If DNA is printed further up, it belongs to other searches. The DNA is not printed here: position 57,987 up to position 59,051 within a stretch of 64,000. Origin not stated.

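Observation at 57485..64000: Non-canonical Nap electron-transfer module in one long operon with serial GTGA start/stop overlaps.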

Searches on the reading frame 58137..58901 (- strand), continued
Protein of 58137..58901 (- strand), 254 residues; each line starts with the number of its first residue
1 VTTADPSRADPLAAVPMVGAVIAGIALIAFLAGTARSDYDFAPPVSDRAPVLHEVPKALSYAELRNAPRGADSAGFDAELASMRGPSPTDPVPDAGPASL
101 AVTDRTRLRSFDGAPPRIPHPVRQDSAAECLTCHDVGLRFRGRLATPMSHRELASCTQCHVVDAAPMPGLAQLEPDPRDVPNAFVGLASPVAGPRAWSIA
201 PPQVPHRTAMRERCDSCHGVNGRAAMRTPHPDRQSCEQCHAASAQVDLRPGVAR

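Call 14: find_encoding_contigs(protein=P0085, flank=10000, max_places=2)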
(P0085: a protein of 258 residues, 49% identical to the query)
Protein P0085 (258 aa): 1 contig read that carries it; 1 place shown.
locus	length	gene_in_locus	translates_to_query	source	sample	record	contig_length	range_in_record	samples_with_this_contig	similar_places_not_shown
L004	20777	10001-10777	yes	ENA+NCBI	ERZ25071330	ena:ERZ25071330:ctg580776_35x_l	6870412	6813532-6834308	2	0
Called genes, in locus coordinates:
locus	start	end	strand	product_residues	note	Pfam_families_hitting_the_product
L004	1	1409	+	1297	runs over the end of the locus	PF13191:AAA_16, PF13401:AAA_22 (faint)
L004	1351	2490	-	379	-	PF00108:Thiolase_N (weak), PF08545:ACP_syn_III, PF08541:ACP_syn_III_C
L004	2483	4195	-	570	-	PF02776:TPP_enzyme_N, PF00205:TPP_enzyme_M, PF02775:TPP_enzyme_C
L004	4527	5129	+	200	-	-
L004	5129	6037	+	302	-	PF13187:Fer4_9 (weak), PF13247:Fer4_11, PF12797:Fer4_2 (weak), PF00037:Fer4, PF12837:Fer4_6 (weak), PF12838:Fer4_7, PF13187:Fer4_9 (weak), PF13247:Fer4_11, +4 more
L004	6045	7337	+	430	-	PF03916:NrfD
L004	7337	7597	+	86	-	-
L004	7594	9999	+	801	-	PF04879:Molybdop_Fe4S4, PF00384:Molybdopterin, PF01568:Molydop_binding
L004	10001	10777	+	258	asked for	PF03892:NapB (faint), PF14522:Cytochrome_C7 (faint), PF14537:Cytochrom_c3_2 (faint)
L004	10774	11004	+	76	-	-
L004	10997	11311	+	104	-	-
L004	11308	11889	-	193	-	PF02630:SCO1-SenC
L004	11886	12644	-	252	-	PF03781:FGE-sulfatase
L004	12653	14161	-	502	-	PF07731:Cu-oxidase_2 (faint), PF07732:Cu-oxidase_3, PF00127:Copper-bind (faint), PF00034:Cytochrom_C, PF13442:Cytochrome_CBB3 (weak)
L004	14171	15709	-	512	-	-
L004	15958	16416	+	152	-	-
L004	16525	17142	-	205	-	PF00163:Ribosomal_S4, PF01479:S4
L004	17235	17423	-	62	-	PF00471:Ribosomal_L33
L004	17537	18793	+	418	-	PF00756:Esterase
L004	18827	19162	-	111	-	PF01521:Fe-S_biosyn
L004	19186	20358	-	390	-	PF00266:Aminotran_5, PF01212:Beta_elim_lyase (weak)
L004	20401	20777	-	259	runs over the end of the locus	PF00106:adh_short, PF13561:adh_short_C2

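Call 18: search_solved_structures(query=A1, max_evalue=10, show_alignments=4)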
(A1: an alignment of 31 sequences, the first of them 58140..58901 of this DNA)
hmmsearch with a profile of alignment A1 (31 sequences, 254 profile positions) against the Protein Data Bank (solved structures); distinct sequences matched with E-value up to 10: 23.
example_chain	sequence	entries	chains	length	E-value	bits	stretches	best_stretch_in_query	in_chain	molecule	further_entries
3ml1_B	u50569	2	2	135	2.1e-05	27.4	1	107-168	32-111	Diheme cytochrome c napB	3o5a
1jni_A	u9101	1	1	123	0.00081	22.3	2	111-142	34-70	DIHEME CYTOCHROME C NAPB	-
1ogy_B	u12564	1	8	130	0.0013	21.6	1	102-171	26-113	DIHEME CYTOCHROME C NAPB MOLECULE: NITRATE REDUCTASE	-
3ucp_A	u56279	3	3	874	0.0041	20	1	126-230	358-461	UndA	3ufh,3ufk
2lzz_A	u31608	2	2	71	0.014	18.2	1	117-162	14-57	Cytochrome c, 3 heme-binding sites | PpcA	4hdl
3sj0_X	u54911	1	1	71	0.018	17.8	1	118-164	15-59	CYTOCHROME C7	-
3sj4_X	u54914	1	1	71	0.02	17.7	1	118-164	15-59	CYTOCHROME C7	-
3sel_X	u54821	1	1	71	0.021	17.6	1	118-164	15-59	CYTOCHROME C7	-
6hr0_A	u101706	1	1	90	0.022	17.6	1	212-244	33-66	Cytochrome C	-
3sj1_X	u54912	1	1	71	0.024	17.4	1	118-164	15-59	CYTOCHROME C7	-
2n91_A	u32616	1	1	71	0.025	17.4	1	118-162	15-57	Cytochrome C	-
4hbf_A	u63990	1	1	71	0.026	17.3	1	117-162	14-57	PpcA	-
1os6_A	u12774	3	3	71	0.026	17.3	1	118-162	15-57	PpcA | Cytochrome c3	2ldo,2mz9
4haj_A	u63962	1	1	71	0.027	17.3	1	118-162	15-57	PpcA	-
4hb6_A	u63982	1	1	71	0.03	17.1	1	118-162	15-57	PpcA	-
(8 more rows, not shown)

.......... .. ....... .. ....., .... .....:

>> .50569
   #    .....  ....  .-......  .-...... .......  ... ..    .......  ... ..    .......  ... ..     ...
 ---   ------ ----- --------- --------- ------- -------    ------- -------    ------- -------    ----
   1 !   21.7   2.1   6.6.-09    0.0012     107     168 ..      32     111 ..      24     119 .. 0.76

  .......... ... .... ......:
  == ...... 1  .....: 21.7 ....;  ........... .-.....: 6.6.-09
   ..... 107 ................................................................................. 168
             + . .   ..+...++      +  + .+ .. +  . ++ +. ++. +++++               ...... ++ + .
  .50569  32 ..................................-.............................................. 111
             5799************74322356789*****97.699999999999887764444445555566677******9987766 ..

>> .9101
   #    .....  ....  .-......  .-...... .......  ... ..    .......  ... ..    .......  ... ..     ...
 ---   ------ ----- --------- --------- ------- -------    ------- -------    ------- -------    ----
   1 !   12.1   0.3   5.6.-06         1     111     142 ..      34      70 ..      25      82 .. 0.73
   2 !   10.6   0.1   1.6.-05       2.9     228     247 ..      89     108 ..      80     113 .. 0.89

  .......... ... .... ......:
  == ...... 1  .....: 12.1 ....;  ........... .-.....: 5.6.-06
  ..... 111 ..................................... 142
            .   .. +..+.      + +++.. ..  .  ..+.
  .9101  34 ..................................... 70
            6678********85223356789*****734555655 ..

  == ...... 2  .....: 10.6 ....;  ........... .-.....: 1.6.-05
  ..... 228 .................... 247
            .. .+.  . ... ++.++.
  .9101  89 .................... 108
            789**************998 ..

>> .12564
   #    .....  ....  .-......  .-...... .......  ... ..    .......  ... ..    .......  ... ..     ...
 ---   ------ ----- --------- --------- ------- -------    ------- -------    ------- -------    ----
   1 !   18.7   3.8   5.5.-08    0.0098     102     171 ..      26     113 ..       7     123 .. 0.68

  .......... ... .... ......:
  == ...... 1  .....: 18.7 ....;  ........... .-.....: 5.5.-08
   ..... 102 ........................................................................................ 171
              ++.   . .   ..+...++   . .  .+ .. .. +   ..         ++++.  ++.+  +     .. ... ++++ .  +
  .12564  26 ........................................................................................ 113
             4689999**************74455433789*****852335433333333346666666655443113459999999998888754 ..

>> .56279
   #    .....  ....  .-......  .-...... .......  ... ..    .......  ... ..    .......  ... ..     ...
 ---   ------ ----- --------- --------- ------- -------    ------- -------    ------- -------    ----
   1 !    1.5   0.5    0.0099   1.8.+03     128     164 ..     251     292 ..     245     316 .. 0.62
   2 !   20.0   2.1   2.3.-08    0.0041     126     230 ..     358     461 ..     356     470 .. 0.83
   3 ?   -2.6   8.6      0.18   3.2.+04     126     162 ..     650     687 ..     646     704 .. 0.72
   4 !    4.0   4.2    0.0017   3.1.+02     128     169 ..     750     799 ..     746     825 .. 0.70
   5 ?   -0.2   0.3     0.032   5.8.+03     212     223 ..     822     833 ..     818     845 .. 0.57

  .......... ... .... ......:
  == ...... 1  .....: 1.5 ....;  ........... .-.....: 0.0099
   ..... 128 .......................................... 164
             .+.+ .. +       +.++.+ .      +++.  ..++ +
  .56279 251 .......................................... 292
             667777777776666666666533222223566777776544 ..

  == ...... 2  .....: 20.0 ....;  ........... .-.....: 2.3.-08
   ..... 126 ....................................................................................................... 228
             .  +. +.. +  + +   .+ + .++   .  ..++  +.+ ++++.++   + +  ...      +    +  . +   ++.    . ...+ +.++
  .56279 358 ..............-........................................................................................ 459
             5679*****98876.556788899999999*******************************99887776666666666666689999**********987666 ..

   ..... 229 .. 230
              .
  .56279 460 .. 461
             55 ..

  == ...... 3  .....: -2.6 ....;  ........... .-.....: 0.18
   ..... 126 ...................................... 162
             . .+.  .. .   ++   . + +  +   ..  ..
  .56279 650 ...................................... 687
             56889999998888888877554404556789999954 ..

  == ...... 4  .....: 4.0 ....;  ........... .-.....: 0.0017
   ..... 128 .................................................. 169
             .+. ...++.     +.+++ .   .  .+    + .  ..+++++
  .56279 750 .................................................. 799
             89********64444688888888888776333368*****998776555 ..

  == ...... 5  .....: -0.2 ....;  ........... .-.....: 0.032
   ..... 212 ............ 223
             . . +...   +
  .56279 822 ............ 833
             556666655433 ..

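Call 20: find_related_loci(query=A1, collection=genome_contigs, flank=9000)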
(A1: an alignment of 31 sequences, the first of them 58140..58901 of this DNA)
Query A1 (254 aa) in genome_contigs; peptide patterns used: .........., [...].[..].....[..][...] (x = any residue, [..] = any of these).
281 stretches matched a pattern; 262 encode a relative of the query (tblastn E <= 1e-3); the best 80 are kept; 80 distinct loci.
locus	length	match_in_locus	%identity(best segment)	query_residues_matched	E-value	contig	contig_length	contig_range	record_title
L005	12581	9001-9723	60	13-251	5e-90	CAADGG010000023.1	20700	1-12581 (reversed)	uncultured proteobacterium isolate PRO3.fa.gz genome assembly, contig: k127_393627, whole genome shotgun sequence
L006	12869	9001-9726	59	13-252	3e-86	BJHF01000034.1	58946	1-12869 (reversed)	Deltaproteobacteria bacterium LBMAG_Deltaproteobacteria_hypo.bin1 DNA, sequence034, whole genome shotgun sequence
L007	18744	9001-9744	59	10-252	2e-83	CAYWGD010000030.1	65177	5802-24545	MAG TPA_asm: uncultured Enterobacteriaceae bacterium isolate binchicken_co286_100 genome assembly, contig: NODE_683_leng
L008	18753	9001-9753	59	10-254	3e-80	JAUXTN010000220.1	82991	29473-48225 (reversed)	MAG: Pseudomonadota bacterium isolate C13_maxbin.099 C13_k141_245416, whole genome shotgun sequence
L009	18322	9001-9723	60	20-254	5e-80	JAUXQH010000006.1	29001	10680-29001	MAG: Pseudomonadota bacterium isolate C12_concoct.bin.32 C12_k141_278266, whole genome shotgun sequence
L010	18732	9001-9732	55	20-253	1e-79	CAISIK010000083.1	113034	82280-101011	MAG: uncultured proteobacterium isolate Erken-D10_bin-1051 genome assembly, contig: bin-1051:083/224, whole genome shotg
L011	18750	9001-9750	55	13-254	3e-77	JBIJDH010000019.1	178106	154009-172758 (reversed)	MAG: Myxococcota bacterium isolate ME2006-08-22D15_3300044611_group2_bin215 Rohwer_bin1508_scaffold_26_c1, whole genome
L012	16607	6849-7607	56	13-254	3e-77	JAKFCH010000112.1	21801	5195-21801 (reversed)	MAG: Deltaproteobacteria bacterium isolate LC016 contig-124_2984, whole genome shotgun sequence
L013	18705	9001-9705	57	20-253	8e-77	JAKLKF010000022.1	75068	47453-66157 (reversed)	MAG: Myxococcota bacterium isolate MAG.533 MAG.533-NODE_22_length_75068_cov_6.860410, whole genome shotgun sequence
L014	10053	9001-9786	58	20-245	1e-74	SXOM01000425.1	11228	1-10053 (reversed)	MAG: Proteobacteria bacterium isolate F1-120-MAGs225 F1-120__c539655, whole genome shotgun sequence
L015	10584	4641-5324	56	20-244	1e-72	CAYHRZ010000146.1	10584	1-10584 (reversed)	MAG TPA_asm: uncultured Klebsiella sp. isolate ERP119705_co14_221 genome assembly, contig: NODE_8645_length_10584_cov_5.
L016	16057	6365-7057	55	20-252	1e-71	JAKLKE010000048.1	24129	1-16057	MAG: Myxococcota bacterium isolate MAG.430 MAG.430-NODE_48_length_24129_cov_3.549185, whole genome shotgun sequence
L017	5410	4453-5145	56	20-252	2e-71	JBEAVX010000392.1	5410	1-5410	MAG: Pseudomonadota bacterium isolate NASQAN2011_262_B_bin.21 scaffold_757061, whole genome shotgun sequence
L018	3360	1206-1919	54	13-249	2e-71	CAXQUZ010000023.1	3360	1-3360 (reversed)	MAG: Myxococcota bacterium isolate 3um_C4D0801_8.35 genome assembly, contig: k127_469794, whole genome shotgun sequence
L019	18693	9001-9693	54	20-252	9e-71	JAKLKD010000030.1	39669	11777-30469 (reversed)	MAG: Myxococcota bacterium isolate MAG.235 MAG.235-scaffold_873, whole genome shotgun sequence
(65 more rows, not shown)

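Call 25: predict_structure(alignment_id=A1)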
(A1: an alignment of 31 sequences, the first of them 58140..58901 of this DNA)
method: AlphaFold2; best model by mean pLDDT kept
length: 254 residues; sequences in the alignment: 31
mean_pLDDT: 55.1   pTM: 0.26
mean pLDDT of the five models: 55.1, 52.8, 51.3, 50.5, 49.6
residues with pLDDT >= 90: 18; 70-90: 25; 50-70: 84; < 50: 127
segments of 3 or more residues with pLDDT < 50: 114-141, 143-146, 148-171, 181-187, 197-222, 226-250, 252-254
pLDDT, mean of each block of 10 residues (from residue 1): 66 89 97 78 56 68 70 62 64 67 59 44 42 44 47 42 40 54 44 47 35 43 45 36 42 47
secondary structure, 60 per line:
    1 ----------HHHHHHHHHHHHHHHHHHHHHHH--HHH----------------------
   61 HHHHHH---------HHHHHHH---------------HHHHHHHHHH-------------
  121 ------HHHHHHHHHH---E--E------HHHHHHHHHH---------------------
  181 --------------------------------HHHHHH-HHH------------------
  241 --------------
elements in order: H11-33 H61-66 H76-82 H98-107 H127-136 H150-159 H213-218

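Call 29: search_protein_families(library=pfam, proteins=[L004:4527-5129:+, L003:4469-5182:+, L004:7337-7597:+, L004:10997-11311:+, L003:10747-11526:+, L004:10774-11004:+], max_evalue=1)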
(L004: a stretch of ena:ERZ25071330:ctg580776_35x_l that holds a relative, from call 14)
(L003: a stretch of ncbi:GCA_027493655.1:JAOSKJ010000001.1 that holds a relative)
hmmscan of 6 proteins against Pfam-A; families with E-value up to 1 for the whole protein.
L004:4527-5129:+ (200 aa): 7 families
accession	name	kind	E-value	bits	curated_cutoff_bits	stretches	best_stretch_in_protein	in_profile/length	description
PF14522.11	Cytochrome_C7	-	2e-05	24.8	24.8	2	87-169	2-66/67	Cytochrome c7 and related cytochrome c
PF14537.11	Cytochrom_c3_2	-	0.00028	21.7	25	2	63-134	26-78/79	Cytochrome c3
PF22113.1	Mtrc-MtrF_II-IV_dom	-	0.00063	19.7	30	1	98-183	81-175/176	Outer membrane cytochrome MtrC/MtrF-like, domains II/IV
PF09699.15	Paired_CXXCH_1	-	0.00092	19.3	20.6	1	159-179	3-23/41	Doubled CXXCH motif (Paired_CXXCH_1)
PF03264.19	Cytochrom_NNT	-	0.0023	18.1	24.1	1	121-189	30-92/174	NapC/NirT cytochrome c family, N-terminal region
PF02085.21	Cytochrom_CIII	-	0.0051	17.6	22.9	1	95-175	27-88/101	Class III cytochrome C family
PF22678.1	Cytochrom_c_NrfB-like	-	0.11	13.4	27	1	130-173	1-44/89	Cytochrome c-type protein NrfB-like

L003:4469-5182:+ (237 aa): 8 families
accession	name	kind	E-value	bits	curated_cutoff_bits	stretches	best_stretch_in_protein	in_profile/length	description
PF14522.11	Cytochrome_C7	-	5.6e-05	23.3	24.8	1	129-204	8-66/67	Cytochrome c7 and related cytochrome c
PF14537.11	Cytochrom_c3_2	-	0.00014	22.7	25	2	134-210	6-70/79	Cytochrome c3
PF22113.1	Mtrc-MtrF_II-IV_dom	-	0.00026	21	30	2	134-218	81-175/176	Outer membrane cytochrome MtrC/MtrF-like, domains II/IV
PF09699.15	Paired_CXXCH_1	-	0.0034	17.5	20.6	1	196-212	5-21/41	Doubled CXXCH motif (Paired_CXXCH_1)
PF03264.19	Cytochrom_NNT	-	0.038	14.2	24.1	1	156-212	30-80/174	NapC/NirT cytochrome c family, N-terminal region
PF02085.21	Cytochrom_CIII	-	0.068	13.9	22.9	1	131-207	27-85/101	Class III cytochrome C family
PF13435.11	Cytochrome_C554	-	0.13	13.7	20.8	0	101-109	76-84/84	Cytochrome c554 and c-prime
PF12773.13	DZR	-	0.13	12.9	27.3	0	160-209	10-36/45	Double zinc ribbon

L004:7337-7597:+ (86 aa): 1 family
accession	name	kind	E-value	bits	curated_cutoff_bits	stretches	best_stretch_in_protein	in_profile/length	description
PF03927.19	NapD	-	0.00056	20.4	28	1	3-73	3-74/76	NapD protein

L004:10997-11311:+ (104 aa): 0 families

L003:10747-11526:+ (259 aa): 14 families
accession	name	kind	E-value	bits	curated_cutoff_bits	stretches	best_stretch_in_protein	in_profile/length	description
PF12838.12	Fer4_7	-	2.2e-12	47.7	27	2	117-169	2-50/52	4Fe-4S dicluster domain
PF13237.11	Fer4_10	-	2.5e-09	37.3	25.5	2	198-237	11-53/53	4Fe-4S dicluster domain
PF12837.12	Fer4_6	-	2.6e-09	37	25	2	218-238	1-21/24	4Fe-4S binding domain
PF13187.11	Fer4_9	-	1e-07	32.3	27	2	117-170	2-50/52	4Fe-4S dicluster domain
PF00037.32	Fer4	-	1.1e-07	31.8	21.1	2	220-237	2-19/24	4Fe-4S binding domain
PF12797.12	Fer4_2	-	6.2e-07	29.4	24.5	2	218-238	2-22/22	4Fe-4S binding domain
PF14697.11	Fer4_21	-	2.7e-05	24.6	35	2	198-238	10-53/59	4Fe-4S dicluster domain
PF13484.11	Fer4_16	-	8.3e-05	23.7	30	1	117-135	2-20/66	4Fe-4S double cluster binding domain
PF12798.12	Fer4_3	-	0.0031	18.7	27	2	117-131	1-15/15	4Fe-4S binding domain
PF12800.12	Fer4_4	-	0.0058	17.4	24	2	224-238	2-16/17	4Fe-4S binding domain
PF13459.11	Fer4_15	-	0.01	17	22.4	1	219-237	1-19/66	4Fe-4S single cluster domain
PF25160.1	LdpA_Fe-S-bd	-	0.031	14.5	27.6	1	104-136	14-47/49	LdpA Fe-S cluster-binding domain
PF13183.11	Fer4_8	-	0.57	11.2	27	3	116-130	53-67/68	4Fe-4S dicluster domain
PF13534.11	Fer4_17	-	0.63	11.1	22.2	1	115-130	44-59/61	4Fe-4S dicluster domain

L004:10774-11004:+ (76 aa): 0 families

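Call 40: search_solved_structures(query=L004:4527-5126:+, max_evalue=1)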
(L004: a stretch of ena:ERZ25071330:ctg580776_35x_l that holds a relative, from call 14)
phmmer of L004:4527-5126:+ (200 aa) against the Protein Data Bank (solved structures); distinct sequences matched with E-value up to 1: 11.
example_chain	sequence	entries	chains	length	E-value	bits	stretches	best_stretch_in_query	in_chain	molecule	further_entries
3sxq_A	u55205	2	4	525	0.029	17.2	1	94-163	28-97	Eight-heme nitrite reductase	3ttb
8rv0_Y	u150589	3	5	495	0.052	16.4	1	93-147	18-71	Octaheme cytochrome c nitrite reductase | Octaheme nitrite c cytochrome c reductase | Octaheme nitrite reductase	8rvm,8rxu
3owm_A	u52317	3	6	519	0.09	15.6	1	95-146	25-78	Eight-heme nitrite reductase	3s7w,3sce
3rkh_A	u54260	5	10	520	0.09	15.6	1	95-146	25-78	Eight-heme nitrite reductase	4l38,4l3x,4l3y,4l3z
3uu9_A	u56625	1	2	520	0.09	15.6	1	95-146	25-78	Eight-heme nitrite reductase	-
4q4u_A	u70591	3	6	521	0.09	15.6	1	95-146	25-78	Eight-heme nitrite reductase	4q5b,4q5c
4q0t_A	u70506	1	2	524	0.14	15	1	95-146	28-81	Eight-heme nitrite reductase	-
2ot4_A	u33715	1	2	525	0.14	15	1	95-146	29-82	Eight-heme nitrite reductase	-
2zo5_A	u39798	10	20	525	0.14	15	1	95-146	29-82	Eight-heme nitrite reductase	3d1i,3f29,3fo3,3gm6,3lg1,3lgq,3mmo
7xxf_C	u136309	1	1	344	0.64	12.8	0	51-97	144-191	Photosynthetic reaction center cytochrome c subunit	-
29in_A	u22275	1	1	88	0.8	12.5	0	41-91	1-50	IgLON family member 5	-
